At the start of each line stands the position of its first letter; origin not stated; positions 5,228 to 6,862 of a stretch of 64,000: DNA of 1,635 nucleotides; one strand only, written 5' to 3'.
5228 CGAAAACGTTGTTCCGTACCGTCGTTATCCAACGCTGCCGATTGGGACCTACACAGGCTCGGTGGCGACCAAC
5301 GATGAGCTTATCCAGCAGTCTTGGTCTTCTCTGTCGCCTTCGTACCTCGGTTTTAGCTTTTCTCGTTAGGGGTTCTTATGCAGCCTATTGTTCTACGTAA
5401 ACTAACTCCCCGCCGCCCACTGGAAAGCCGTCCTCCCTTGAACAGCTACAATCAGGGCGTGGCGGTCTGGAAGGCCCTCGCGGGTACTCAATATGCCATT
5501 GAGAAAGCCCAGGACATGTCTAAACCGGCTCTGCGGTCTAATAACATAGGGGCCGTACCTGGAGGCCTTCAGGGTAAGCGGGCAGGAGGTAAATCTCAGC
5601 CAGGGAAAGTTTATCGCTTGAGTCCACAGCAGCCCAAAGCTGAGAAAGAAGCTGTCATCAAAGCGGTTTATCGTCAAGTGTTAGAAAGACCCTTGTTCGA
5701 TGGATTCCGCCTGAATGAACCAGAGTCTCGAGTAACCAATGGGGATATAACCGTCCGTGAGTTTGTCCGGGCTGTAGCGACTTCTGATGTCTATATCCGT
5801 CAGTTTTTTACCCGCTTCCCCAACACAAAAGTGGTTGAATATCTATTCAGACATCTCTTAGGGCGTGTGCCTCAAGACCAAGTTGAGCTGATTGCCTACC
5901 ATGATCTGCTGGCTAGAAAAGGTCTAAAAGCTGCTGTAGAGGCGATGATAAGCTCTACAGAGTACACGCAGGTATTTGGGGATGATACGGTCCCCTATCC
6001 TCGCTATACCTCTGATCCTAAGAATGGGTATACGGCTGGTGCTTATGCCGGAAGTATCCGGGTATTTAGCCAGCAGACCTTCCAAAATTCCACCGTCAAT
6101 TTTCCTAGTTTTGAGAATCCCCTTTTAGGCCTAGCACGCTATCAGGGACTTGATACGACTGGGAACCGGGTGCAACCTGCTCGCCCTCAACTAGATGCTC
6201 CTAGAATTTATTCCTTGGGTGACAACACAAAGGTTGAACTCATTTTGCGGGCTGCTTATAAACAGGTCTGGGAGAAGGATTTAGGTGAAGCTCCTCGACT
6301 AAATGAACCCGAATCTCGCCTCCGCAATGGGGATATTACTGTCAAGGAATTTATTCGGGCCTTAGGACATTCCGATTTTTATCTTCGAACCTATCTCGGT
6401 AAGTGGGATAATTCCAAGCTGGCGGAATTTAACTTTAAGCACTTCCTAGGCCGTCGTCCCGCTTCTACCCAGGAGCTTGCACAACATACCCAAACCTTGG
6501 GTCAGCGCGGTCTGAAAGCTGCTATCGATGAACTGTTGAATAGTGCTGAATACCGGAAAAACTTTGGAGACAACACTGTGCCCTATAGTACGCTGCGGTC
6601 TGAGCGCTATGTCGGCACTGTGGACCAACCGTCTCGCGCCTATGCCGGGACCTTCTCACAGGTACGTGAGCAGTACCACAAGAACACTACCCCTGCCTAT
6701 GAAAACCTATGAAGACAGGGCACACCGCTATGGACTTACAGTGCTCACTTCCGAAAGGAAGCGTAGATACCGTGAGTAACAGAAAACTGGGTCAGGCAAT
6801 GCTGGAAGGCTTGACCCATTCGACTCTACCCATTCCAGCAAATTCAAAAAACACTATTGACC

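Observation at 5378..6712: Free two-REP phycobilisome linker that looks like a duplicated ApcE REP3-arm-REP4 module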

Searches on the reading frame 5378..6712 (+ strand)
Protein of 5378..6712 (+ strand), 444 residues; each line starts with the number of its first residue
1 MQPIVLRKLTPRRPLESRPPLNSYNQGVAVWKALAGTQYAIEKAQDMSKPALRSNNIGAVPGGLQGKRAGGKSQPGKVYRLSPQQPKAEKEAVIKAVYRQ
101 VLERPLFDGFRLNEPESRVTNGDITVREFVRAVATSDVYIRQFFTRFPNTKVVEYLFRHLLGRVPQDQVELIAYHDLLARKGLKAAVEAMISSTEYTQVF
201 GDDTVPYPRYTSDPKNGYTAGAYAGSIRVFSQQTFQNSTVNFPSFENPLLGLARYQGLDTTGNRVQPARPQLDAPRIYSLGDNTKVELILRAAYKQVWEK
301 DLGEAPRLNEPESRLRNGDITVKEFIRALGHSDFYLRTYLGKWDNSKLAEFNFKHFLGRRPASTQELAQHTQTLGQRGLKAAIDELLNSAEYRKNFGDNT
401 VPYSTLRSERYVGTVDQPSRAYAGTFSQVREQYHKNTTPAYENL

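Call 3: search_protein_families(library=pfam, proteins=[window:5378-6712:+], max_evalue=0.01)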
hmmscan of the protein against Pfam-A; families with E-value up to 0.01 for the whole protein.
window:5378-6712:+ (444 aa): 1 family
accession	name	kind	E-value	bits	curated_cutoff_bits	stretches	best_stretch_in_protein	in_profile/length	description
PF00427.26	PBS_linker_poly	-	4.2e-86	285.8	28.7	2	87-209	3-126/126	Phycobilisome Linker polypeptide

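Call 4: search_protein_families(library=ncbifam, proteins=[window:5378-6712:+], max_evalue=0.01)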
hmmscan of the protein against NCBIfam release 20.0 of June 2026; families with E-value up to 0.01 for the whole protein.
window:5378-6712:+ (444 aa): 4 families
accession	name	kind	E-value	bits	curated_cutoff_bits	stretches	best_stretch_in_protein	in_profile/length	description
NF058511.1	Rod_Core_CpcG1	exception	4e-52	177.2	430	2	270-408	23-165/279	phycobilisome rod-core linker protein CpcG1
NF058512.1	Rod_Core_CpcG2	exception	4.8e-52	176.7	420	2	76-216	28-171/247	phycobilisome rod-core linker protein CpcG2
NF058514.1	Rod_Core_CpcG3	exception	7.5e-47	160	425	2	78-211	32-166/242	phycobilisome rod-core linker protein CpcG3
NF058513.1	Rod_Core_CpcG4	exception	2.2e-46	158.3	440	2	77-210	31-165/250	phycobilisome rod-core linker protein CpcG4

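Call 7: search_solved_structures(query=window:5378-6712:+, max_evalue=1e-10, show_alignments=2)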
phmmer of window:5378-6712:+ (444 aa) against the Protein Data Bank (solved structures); distinct sequences matched with E-value up to 1e-10: 69 (the best 60 are shown).
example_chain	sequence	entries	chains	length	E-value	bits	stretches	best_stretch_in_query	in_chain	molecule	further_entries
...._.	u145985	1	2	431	5.2e-154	516.2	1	1-442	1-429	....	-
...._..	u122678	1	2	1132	2.2e-141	474.6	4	42-226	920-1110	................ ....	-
7vea_aM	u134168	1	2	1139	2.9e-135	454.5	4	72-229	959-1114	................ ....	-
8imi_0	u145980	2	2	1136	4.3e-134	450.6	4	87-225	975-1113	ApcE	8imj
9k9w_j5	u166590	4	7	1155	1.2e-123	416.2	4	34-232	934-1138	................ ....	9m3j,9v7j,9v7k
8wql_BB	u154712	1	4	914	2e-95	323.2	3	72-249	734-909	LCM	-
8imn_5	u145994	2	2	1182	2e-95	323.2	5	89-216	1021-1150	CpcN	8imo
7sc7_BD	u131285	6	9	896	5.7e-94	318.5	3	58-302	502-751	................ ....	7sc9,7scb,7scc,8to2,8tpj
7ext_03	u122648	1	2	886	2.2e-90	306.6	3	73-247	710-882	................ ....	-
9k9w_a9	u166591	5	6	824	6.5e-81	275.4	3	48-232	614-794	Glr1262 protein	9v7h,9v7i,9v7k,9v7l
9k9w_M2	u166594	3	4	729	1e-79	271.5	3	63-221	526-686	Glr2806 protein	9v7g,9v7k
7y4l_63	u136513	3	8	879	5.6e-70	239.4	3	79-214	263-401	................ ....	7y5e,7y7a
6kgx_YH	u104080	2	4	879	1.7e-69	237.8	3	79-214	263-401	Phycobilisome linker polypeptide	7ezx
5y6p_a2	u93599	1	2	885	6.7e-63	216.1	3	90-404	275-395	LCM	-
9wg7_N2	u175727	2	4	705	5.2e-61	209.8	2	78-214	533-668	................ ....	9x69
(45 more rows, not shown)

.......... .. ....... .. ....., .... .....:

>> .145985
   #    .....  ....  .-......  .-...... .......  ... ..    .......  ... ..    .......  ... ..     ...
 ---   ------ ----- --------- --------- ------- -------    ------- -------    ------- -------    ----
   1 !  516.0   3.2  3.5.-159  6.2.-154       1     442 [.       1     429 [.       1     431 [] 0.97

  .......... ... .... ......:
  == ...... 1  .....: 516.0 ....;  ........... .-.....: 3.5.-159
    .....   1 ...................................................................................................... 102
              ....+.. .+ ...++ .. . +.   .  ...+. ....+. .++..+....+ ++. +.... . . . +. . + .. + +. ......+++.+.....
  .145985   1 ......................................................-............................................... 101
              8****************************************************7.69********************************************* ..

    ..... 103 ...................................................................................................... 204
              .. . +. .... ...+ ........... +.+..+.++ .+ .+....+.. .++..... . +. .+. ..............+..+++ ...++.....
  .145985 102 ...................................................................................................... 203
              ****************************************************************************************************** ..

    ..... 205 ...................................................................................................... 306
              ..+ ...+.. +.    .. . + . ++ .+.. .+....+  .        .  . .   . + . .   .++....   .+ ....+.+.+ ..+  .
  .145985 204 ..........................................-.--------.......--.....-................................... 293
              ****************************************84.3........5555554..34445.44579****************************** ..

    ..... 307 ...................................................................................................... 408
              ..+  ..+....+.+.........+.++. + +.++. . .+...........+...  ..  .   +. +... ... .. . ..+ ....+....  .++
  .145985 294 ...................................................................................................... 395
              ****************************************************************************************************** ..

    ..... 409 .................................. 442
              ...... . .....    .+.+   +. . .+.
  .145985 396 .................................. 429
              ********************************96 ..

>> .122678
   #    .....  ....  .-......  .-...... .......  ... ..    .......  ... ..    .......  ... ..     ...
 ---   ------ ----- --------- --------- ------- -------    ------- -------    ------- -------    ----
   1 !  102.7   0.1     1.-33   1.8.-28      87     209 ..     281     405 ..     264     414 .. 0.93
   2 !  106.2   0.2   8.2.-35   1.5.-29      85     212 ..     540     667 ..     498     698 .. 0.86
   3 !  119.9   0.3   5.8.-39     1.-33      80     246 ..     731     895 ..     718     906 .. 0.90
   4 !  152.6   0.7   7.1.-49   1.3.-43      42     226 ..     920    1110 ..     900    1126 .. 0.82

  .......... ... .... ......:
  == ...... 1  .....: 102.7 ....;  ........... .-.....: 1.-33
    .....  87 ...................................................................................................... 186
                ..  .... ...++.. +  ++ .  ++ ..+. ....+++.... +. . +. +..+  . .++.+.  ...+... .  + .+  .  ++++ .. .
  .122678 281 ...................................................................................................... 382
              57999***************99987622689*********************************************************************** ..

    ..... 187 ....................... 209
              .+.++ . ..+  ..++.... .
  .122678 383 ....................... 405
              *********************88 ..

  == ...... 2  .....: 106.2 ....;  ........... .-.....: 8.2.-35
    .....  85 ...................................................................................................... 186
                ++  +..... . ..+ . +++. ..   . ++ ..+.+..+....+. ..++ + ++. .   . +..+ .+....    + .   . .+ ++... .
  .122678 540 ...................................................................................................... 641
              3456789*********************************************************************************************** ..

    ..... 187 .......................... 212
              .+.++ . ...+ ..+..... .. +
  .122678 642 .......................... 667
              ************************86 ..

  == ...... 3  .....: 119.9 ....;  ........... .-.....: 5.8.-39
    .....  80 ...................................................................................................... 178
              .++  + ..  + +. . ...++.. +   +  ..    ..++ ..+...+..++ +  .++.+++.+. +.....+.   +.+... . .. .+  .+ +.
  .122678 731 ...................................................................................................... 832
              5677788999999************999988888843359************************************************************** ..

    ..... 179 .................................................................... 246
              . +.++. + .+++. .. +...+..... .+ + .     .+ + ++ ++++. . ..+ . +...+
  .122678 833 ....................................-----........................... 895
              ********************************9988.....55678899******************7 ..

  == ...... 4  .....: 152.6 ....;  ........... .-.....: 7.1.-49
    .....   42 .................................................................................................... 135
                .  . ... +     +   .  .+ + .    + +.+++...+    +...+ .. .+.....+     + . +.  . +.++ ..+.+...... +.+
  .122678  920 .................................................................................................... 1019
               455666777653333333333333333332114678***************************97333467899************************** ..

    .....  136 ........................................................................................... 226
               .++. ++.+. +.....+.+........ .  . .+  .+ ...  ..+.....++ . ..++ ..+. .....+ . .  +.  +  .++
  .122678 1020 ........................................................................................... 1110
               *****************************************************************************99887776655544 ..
